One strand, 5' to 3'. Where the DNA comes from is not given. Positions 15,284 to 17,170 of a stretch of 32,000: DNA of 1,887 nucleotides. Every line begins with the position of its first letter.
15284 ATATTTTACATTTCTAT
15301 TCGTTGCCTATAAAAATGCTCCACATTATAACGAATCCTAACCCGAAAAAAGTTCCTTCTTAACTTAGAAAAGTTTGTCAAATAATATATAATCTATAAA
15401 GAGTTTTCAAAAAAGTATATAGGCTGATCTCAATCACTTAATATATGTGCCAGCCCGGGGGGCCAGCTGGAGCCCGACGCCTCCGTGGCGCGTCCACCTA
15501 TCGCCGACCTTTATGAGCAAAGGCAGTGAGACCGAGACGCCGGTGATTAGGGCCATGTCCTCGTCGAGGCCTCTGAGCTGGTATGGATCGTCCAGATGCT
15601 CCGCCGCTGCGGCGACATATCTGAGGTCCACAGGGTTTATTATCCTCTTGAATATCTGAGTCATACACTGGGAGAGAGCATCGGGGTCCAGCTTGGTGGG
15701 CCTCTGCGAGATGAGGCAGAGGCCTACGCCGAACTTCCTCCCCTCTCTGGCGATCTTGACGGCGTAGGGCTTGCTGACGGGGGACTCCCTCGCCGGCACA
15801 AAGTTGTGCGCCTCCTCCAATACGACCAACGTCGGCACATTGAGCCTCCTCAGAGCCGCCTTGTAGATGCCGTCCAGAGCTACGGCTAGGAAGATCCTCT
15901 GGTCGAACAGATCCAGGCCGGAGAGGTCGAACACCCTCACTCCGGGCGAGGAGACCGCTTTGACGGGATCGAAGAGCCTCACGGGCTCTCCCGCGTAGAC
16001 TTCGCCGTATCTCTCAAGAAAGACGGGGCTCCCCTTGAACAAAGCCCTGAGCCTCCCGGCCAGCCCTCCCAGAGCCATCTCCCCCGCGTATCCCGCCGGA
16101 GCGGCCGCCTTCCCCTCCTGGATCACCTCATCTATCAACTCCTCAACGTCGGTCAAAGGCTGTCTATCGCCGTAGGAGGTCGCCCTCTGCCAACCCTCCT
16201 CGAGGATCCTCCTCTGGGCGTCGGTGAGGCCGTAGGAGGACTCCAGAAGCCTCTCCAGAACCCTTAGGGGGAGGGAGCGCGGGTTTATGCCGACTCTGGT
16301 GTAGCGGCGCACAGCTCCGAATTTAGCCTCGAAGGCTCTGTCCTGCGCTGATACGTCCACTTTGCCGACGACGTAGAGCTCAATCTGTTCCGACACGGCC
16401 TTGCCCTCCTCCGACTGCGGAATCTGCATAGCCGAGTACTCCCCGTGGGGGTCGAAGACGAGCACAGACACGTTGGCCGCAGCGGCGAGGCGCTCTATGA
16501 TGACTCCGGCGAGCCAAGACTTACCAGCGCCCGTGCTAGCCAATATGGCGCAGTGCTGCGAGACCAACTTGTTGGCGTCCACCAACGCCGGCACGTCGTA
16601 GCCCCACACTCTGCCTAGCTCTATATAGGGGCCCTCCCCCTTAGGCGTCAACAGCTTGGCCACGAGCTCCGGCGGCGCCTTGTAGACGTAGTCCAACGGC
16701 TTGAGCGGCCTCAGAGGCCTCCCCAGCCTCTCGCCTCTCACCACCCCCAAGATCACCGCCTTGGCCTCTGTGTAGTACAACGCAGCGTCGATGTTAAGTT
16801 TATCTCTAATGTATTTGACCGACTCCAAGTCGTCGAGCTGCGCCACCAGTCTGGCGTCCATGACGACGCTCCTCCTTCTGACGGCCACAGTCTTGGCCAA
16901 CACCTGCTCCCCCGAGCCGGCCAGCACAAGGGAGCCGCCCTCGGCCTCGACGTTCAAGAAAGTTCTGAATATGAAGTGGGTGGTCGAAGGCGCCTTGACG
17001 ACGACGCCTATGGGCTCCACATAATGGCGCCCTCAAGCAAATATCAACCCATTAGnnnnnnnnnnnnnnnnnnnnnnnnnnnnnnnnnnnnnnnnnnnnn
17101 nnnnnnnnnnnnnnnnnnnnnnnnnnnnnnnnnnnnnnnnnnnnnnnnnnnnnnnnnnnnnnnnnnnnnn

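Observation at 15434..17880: Nuclease-less two-ATPase module (mini SMC/Rad50-head-like ATPase plus HerA-like translocase) between two ammonium-transporter paralogs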

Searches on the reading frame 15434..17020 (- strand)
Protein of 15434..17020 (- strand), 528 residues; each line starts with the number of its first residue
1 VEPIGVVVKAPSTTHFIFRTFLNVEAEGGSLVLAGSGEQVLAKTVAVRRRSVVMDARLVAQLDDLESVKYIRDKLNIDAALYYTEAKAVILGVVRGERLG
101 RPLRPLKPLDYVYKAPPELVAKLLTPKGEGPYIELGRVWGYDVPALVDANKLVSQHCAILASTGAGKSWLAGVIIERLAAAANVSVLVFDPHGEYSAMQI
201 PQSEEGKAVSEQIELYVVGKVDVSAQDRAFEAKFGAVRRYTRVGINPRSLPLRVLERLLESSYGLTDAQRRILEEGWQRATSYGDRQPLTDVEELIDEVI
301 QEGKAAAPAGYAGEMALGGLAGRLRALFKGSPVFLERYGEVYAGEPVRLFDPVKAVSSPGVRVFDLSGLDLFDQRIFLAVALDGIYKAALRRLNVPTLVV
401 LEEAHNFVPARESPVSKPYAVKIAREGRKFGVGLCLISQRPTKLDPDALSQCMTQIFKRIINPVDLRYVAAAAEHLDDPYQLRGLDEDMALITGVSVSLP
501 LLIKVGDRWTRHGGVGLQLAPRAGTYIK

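Call 3: search_protein_families(library=pfam, proteins=[window:15434-17020:-], max_evalue=1)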
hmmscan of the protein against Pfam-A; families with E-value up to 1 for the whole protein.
window:15434-17020:- (528 aa): 5 families
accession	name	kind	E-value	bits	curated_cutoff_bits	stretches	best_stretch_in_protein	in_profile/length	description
PF01935.23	DUF87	-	1.8e-36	126.7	23.2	1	133-380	1-215/220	Helicase HerA, central domain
PF12846.13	AAA_10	-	0.00014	21.5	27.5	1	150-195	17-61/362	AAA-like domain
PF09378.16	HAS-barrel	-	0.0012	19.3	25.2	1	4-95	1-89/90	HAS barrel domain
PF01580.24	FtsK_SpoIIIE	-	0.032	14.1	24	1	133-198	20-87/221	FtsK/SpoIIIE family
PF02534.20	T4SS-DNA_transf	-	0.12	11.6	20.1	1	152-198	44-85/468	Type IV secretory system Conjugative DNA transfer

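Call 4: search_protein_families(library=ncbifam, proteins=[window:15434-17020:-], max_evalue=1)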
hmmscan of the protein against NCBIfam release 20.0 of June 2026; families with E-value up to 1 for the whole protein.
window:15434-17020:- (528 aa): 10 families
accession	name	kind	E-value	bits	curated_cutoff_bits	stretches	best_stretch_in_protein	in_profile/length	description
NF040819.1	helicase_HerA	equivalog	1.2e-46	159.4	970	2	391-509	398-518/561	DNA double-strand break repair helicase HerA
NF040937.1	HerA_Thermprot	equivalog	7.9e-42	143.3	800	2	388-507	342-463/487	DNA double-strand break repair helicase HerA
NF042943.1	HerA_antiphage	equivalog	1.8e-29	102.7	800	2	394-505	432-549/566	anti-phage-associated helicase HerA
NF042944.1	HerA_antiphage_2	equivalog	1.6e-25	89.9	850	2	394-506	426-543/576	anti-phage-associated helicase HerA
NF053655.1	CedD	equivalog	9.8e-20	70.7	600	2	393-505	417-525/527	DNA-translocating ATPase CedD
NF045975.1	VirB4_plasma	equivalog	3.9e-05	21.5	590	1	153-198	514-558/894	Mbov_0397 family ICE element conjugal transfer ATPase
NF045971.1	conju_CD1110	equivalog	0.0013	17.1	325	1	146-198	407-459/752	VirB4-like conjugal transfer ATPase, CD1110 family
NF033849.1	ser_rich_anae_1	subfamily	0.003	14.9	650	1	361-469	976-1099/1163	serine-rich protein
TIGR03743.1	SXT_TraD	subfamily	0.011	14.3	366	1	153-201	174-221/636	conjugative transfer system coupling protein TraD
TIGR03754.1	conj_TOL_TraD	equivalog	0.058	11.9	647.55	1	155-230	181-256/643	type IV conjugative transfer system coupling protein TraD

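Call 5: search_protein_families(library=padloc, proteins=[window:15434-17020:-], max_evalue=1)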
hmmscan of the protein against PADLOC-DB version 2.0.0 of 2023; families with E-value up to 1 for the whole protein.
window:15434-17020:- (528 aa): 20 families
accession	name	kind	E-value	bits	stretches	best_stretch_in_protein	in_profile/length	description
PDLC04105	HerA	-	1.5e-42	143.9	2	358-506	378-536/576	-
PDLC04102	HerA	-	7.1e-30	101.9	2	387-507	496-621/654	-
PDLC02185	HerA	-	1.8e-29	100.9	2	394-505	444-561/585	-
PDLC04100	HerA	-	8.5e-29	98.6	2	394-505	438-555/580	-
PDLC04106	HerA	-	5.7e-28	95.8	2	355-505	465-628/667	-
PDLC04098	HerA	-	2.9e-27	93.5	2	386-507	517-648/686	-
PDLC04103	HerA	-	7.2e-25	85.3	2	143-208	161-225/579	-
PDLC02188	HerA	-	1.1e-23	81.9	2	394-506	426-543/578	-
PDLC04140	mad8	-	2.4e-18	64.7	1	154-505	27-299/314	mads_8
PDLC04097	HerA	-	1.7e-16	58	2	400-507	478-594/618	-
PDLC01055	HerA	-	2.8e-16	57.4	2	359-505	381-524/532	Type III coevolved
PDLC04101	HerA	-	1.7e-14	51.3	1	142-201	156-215/400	-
PDLC04107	HerA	-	7e-14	49.5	1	144-201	159-216/306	-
PDLC04099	HerA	-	5.1e-13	46.8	1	144-198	159-213/214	-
PDLC04104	HerA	-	1.5e-12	45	1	395-505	219-336/379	-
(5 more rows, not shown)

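Call 12: find_homologous_proteins(query=window:15434-17020:-, max_evalue=0.001)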
Query window:15434-17020:- (528 aa): 3406 proteins with E <= 0.001 among 8000 candidates; the best 120 are listed.
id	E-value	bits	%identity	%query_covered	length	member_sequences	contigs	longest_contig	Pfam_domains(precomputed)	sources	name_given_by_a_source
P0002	0.0e+0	1155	100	100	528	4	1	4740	PF01935.24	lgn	-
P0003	1.2e-288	976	81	99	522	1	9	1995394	PF01935.24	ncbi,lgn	ncbi:MAG: ATP-binding protein [Thermoproteus sp.]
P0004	4.5e-283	957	80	97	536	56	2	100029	PF01935.24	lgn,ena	-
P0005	6.3e-282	953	80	97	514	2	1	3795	PF01935.24,PF09378.17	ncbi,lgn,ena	-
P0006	9.8e-281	950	79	99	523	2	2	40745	PF01935.24,PF09378.17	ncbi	ncbi:MAG: ATP-binding protein [Thermoproteus sp.]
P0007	1.1e-280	949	78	98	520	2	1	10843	PF01935.24,PF09378.17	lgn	-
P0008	5.2e-264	894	75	99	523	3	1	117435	PF01935.24,PF09378.17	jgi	jgi:DNA helicase HerA-like ATPase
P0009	2.7e-231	786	79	82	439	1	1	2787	PF01935.24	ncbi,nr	ncbi:MAG: ATP-binding protein, partial [Thermoproteus sp.]|nr:ATP-binding protein [Thermoproteus sp.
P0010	3.3e-226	770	79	80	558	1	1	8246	PF01935.24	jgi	-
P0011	8.5e-211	719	62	98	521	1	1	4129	PF01935.24,PF09378.17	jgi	-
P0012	1.5e-202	692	60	98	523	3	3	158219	PF01935.24,PF09378.17,PF12846.14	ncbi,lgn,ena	ncbi:MAG: ATP-binding protein [Pyrobaculum sp.]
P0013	3.5e-201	687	59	98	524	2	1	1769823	PF01935.24,PF09378.17,PF05872.19,PF12846.14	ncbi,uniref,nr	ncbi:helicase HerA domain-containing protein [Pyrobaculum neutrophilum]|uniref:Uncharacterized prote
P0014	3.0e-200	684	58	98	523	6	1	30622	PF01935.24,PF09378.17,PF12846.14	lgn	-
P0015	3.4e-200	684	60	98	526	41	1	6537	PF01935.24,PF09378.17,PF12846.14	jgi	jgi:DNA helicase HerA-like ATPase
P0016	3.5e-199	681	59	98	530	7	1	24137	PF01935.24,PF09378.17,PF12846.14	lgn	-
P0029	5.0e-144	499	47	99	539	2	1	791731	PF01935.24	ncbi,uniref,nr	ncbi:ATP-binding protein [Vulcanisaeta thermophila]|uniref:ATP-binding protein n=1 Tax=Vulcanisaeta 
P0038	4.1e-140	486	47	99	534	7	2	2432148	PF01935.24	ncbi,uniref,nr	ncbi:ATP-binding protein [Vulcanisaeta souniana]|uniref:ATPase n=1 Tax=Vulcanisaeta souniana JCM 112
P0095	5.8e-46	175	33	98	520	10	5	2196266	PF01935.24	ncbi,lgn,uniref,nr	ncbi:protein of unknown function DUF87 [Ferroglobus placidus DSM 10642]|uniref:AAA+ ATPase domain-co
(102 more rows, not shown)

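Call 13: find_encoding_contigs(protein=P0003, flank=6000, max_places=3)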
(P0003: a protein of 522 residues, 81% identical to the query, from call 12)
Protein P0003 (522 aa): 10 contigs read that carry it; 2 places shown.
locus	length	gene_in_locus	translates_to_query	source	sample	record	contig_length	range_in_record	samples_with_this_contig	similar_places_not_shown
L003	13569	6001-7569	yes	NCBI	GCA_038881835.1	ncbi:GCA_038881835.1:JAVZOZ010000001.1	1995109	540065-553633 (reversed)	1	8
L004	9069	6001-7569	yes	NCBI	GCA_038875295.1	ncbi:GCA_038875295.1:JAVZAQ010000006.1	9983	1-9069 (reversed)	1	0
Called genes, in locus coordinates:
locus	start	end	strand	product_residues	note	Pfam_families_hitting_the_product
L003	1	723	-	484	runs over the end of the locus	PF00437:T2SSE, PF27713:UCP018868 (weak), PF00005:ABC_tran (weak)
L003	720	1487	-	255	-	PF00482:T2SSF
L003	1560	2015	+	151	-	-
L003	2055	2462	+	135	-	-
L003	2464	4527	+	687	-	-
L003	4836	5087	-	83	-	-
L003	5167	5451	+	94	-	-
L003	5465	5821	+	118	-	-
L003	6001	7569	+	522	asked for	PF01935:DUF87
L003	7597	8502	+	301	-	PF00389:2-Hacid_dh, PF02826:2-Hacid_dh_C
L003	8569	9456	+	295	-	PF00753:Lactamase_B, PF12706:Lactamase_B_2 (weak)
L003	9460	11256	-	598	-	PF00324:AA_permease, PF13520:AA_permease_2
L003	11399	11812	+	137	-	-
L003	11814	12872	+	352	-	PF08240:ADH_N, PF16912:Glu_dehyd_C (weak), PF01262:AlaDh_PNT_C (weak), PF00107:ADH_zinc_N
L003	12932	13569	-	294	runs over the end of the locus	PF02558:ApbA, PF08546:ApbA_C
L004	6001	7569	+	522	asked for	PF01935:DUF87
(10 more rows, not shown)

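Call 14: find_encoding_contigs(protein=P0013, flank=6000, max_places=2)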
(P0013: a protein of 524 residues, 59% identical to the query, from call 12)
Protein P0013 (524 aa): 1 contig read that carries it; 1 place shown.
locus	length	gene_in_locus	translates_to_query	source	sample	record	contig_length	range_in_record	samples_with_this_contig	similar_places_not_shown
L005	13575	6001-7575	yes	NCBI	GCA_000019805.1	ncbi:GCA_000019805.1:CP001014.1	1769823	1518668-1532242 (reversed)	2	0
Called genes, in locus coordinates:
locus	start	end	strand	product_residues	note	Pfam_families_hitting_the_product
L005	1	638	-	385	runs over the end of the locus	PF02749:QRPTase_N, PF17767:NAPRTase_N (faint), PF01729:QRPTase_C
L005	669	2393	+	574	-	PF00270:DEAD (faint), PF06733:DEAD_2, PF13307:Helicase_C_2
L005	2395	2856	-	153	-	-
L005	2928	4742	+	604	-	PF01751:Toprim, PF01131:Topoisom_bac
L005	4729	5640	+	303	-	PF01866:Diphthamide_syn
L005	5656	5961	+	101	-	-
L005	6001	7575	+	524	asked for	PF09378:HAS-barrel, PF01935:DUF87, PF05872:HerA_C (faint), PF12846:AAA_10 (faint)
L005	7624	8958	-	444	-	PF00009:GTP_EFTU, PF14578:GTP_EFTU_D4 (weak), PF03144:GTP_EFTU_D2, PF03143:GTP_EFTU_D3, PF22594:GTP-eEF1A_C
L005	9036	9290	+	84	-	PF01199:Ribosomal_L34e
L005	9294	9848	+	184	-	PF00485:PRK (faint), PF13189:Cytidylate_kin2, PF13238:AAA_18, PF13671:AAA_33 (weak), PF01202:SKI (weak), PF13207:AAA_17, PF02224:Cytidylate_kin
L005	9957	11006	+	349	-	PF13738:Pyr_redox_3 (faint), PF00070:Pyr_redox (faint), PF00890:FAD_binding_2 (faint), PF07992:Pyr_redox_2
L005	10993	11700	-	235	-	PF01269:Fibrillarin, PF01135:PCMT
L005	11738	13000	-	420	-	PF21572:Nop5_56-rel_N_Arc, PF01798:Nop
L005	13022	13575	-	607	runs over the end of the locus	PF02934:GatB_N, PF02938:GAD, PF02637:GatB_Yqey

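Call 15: find_encoding_contigs(protein=P0038, flank=6000, max_places=2)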
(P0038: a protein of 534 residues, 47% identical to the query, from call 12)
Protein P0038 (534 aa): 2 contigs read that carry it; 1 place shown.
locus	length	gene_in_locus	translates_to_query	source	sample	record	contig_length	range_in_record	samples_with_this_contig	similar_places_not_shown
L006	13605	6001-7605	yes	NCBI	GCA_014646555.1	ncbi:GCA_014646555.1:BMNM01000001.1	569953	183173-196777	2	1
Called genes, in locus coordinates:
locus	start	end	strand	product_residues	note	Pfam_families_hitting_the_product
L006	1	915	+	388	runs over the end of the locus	PF01370:Epimerase, PF16363:GDP_Man_Dehyd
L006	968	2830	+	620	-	PF08915:tRNA-Thr_ED, PF00587:tRNA-synt_2b, PF03129:HGTP_anticodon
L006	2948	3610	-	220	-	PF06168:DUF981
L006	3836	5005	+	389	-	PF04894:Nre_N, PF04895:Nre_C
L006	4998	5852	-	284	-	PF01040:UbiA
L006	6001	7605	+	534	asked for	PF01935:DUF87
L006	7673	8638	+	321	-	-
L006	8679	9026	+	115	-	-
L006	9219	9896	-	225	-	PF11010:DUF2848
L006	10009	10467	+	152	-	-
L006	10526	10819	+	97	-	PF01780:Ribosomal_L37ae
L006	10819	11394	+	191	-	-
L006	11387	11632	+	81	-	PF09341:Pcc1 (weak)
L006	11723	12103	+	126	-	PF01920:Prefoldin_2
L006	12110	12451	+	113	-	PF11419:DUF3194 (weak)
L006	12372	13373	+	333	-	PF01368:DHH, PF02272:DHHA1 (weak)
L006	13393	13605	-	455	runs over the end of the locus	-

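Call 21: search_solved_structures(query=window:15434-17020:-, max_evalue=0.001)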
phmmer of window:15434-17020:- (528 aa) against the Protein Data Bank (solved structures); distinct sequences matched with E-value up to 0.001: 9.
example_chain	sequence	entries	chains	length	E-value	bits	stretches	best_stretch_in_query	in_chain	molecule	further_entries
9x1l_A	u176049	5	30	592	8.4e-41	143.1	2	392-507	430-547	DNA helicase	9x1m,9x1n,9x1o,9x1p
4d2i_A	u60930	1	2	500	1.8e-32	115.6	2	390-505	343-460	HERA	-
8wiv_A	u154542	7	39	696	2.9e-26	95.1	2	358-502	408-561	Helicase HerA central domain-containing protein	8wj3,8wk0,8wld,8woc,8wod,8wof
8xau_A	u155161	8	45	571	7.4e-21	77.3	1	391-505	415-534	ATP-binding protein | HerA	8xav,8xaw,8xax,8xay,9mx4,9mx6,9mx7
8ziq_M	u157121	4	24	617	6.8e-20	74.1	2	394-473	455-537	HerA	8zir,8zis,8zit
8yho_A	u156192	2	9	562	1e-17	67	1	395-515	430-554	DUF87 domain-containing protein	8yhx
9c1m_M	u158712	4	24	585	4.3e-17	64.9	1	394-504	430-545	ATP-binding protein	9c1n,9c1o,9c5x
8j4u_M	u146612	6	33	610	8e-16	60.7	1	393-506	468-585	Nucleoside triphosphate hydrolase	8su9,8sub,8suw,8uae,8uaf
8wet_A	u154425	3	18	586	9.4e-08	34.1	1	391-470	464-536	TdpA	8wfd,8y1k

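Call 41: list_cluster_members(proteins=[P0013, P0038, P0029, P0095, P0003])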
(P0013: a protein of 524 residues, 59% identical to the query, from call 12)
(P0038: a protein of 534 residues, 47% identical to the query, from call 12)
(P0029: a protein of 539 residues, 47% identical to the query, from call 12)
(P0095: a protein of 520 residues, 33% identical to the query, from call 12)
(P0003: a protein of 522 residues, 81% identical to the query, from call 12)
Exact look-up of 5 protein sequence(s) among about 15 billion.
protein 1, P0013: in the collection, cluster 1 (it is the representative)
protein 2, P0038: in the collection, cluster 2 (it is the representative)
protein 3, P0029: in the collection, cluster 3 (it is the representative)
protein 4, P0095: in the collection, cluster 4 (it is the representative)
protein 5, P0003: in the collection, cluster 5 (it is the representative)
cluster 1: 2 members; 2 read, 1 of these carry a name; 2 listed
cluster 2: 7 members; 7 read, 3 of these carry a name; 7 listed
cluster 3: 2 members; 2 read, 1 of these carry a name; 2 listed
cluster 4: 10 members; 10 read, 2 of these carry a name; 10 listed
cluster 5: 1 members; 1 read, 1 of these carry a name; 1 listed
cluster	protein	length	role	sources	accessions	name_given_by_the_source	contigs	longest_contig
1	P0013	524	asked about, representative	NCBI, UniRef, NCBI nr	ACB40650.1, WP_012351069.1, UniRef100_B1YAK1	helicase HerA domain-containing protein [Pyrobaculum neutrophilum] | Uncharacterized protein n=1 Tax=Pyrobaculum neutrophilum (strain DSM 2338 / JCM 9278 / ... | ATP-binding protein [Pyrobaculum neutrophilum]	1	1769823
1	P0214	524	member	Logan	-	-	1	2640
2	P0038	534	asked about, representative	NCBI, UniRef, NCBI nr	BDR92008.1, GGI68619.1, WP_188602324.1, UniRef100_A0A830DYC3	ATP-binding protein [Vulcanisaeta souniana] | ATPase n=1 Tax=Vulcanisaeta souniana JCM 11219 TaxID=1293586 RepID=A0A830DYC3_9CREN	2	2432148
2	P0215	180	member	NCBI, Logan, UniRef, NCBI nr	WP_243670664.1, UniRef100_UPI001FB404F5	ATP-binding protein [Vulcanisaeta sp. JCM 16161] | ATP-binding protein n=1 Tax=Vulcanisaeta sp. JCM 16161 TaxID=1295372 RepID=UPI001FB404F5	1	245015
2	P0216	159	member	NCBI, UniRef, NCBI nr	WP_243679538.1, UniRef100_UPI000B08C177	ATP-binding protein [Vulcanisaeta souniana] | ATP-binding protein n=1 Tax=Vulcanisaeta souniana TaxID=164452 RepID=UPI000B08C177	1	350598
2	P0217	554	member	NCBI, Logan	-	-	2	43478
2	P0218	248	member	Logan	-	-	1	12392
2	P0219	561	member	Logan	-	-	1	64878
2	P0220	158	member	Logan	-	-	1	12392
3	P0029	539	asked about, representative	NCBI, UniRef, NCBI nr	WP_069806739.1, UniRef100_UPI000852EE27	ATP-binding protein [Vulcanisaeta thermophila] | ATP-binding protein n=1 Tax=Vulcanisaeta thermophila TaxID=867917 RepID=UPI000852EE27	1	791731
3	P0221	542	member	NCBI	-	-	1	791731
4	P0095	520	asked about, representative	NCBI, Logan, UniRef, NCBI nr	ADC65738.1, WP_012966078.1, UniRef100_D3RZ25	protein of unknown function DUF87 [Ferroglobus placidus DSM 10642] | AAA+ ATPase domain-containing protein n=1 Tax=Ferroglobus placidus (strain DSM 10642 / ... | ATP-binding protein [Ferroglobus placidus]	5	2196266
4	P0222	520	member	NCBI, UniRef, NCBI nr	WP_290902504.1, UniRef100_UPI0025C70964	ATP-binding protein [Ferroglobus sp.] | ATP-binding protein n=1 Tax=Ferroglobus sp. TaxID=2614230 RepID=UPI0025C70964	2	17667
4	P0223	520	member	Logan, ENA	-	-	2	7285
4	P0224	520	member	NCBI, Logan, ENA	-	-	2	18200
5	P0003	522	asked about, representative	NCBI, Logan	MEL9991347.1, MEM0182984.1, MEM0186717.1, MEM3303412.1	MAG: ATP-binding protein [Thermoproteus sp.]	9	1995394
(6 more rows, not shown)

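Call 44: find_related_loci(query=window:15434-17020:-, collection=metagenome_contigs, flank=6000)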
Query window:15434-17020:- (528 aa) in metagenome_contigs; peptide patterns used: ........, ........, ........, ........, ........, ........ (x = any residue, [..] = any of these).
436 stretches matched a pattern; 279 encode a relative of the query (tblastn E <= 1e-3); the best 80 are kept; 80 distinct loci.
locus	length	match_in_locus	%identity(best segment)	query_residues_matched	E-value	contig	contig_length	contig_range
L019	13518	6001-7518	80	11-516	0e+0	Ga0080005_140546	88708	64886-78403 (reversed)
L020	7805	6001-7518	80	11-516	0e+0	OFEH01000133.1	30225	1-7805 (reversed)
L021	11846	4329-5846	80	11-516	0e+0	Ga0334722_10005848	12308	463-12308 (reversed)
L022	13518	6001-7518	80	11-516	0e+0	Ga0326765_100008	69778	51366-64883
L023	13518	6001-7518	80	11-516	0e+0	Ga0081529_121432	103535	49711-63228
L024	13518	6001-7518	80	11-516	0e+0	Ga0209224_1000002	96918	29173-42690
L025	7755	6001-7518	80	11-516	0e+0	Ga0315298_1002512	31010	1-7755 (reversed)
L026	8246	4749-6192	79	36-516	0e+0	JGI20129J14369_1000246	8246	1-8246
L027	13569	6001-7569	47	4-514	3e-150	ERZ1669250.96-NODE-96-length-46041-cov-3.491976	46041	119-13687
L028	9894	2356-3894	44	2-515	1e-145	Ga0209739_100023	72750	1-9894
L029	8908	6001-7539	44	2-515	1e-145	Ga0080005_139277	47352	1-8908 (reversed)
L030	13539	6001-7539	44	2-515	1e-144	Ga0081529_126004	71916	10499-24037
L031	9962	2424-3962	44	2-515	2e-144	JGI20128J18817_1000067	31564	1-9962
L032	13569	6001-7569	47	4-514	6e-149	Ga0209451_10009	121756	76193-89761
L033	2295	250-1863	41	4-528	2e-146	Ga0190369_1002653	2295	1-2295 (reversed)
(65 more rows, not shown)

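Call 52: find_encoding_contigs(protein=P0095, flank=5000, max_places=1)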
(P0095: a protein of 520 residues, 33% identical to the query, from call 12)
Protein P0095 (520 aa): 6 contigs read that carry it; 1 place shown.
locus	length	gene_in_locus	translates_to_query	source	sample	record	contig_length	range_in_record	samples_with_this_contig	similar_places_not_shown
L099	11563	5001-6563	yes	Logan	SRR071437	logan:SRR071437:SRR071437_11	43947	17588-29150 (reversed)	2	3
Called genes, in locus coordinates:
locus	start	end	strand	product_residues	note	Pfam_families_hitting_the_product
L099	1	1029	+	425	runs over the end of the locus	PF00149:Metallophos, PF12850:Metallophos_2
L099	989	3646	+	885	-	-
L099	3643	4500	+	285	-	PF09376:NurA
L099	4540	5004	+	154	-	-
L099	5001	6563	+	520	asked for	PF01935:DUF87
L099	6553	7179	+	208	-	PF01479:S4, PF13275:S4_2 (weak), PF01728:FtsJ, PF01269:Fibrillarin (weak), PF13847:Methyltransf_31 (weak), PF13649:Methyltransf_25 (weak), PF08241:Methyltransf_11 (weak)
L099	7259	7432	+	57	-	PF04014:MazE_antitoxin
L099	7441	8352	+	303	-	PF13847:Methyltransf_31 (faint), PF01555:N6_N4_Mtase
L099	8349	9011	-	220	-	-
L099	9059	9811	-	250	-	PF00795:CN_hydrolase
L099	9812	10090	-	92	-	PF12840:HTH_20 (weak)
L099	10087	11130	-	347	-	PF03308:MeaB, PF00448:SRP54 (faint), PF03029:ATP_bind_1 (faint)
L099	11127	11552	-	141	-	PF02310:B12-binding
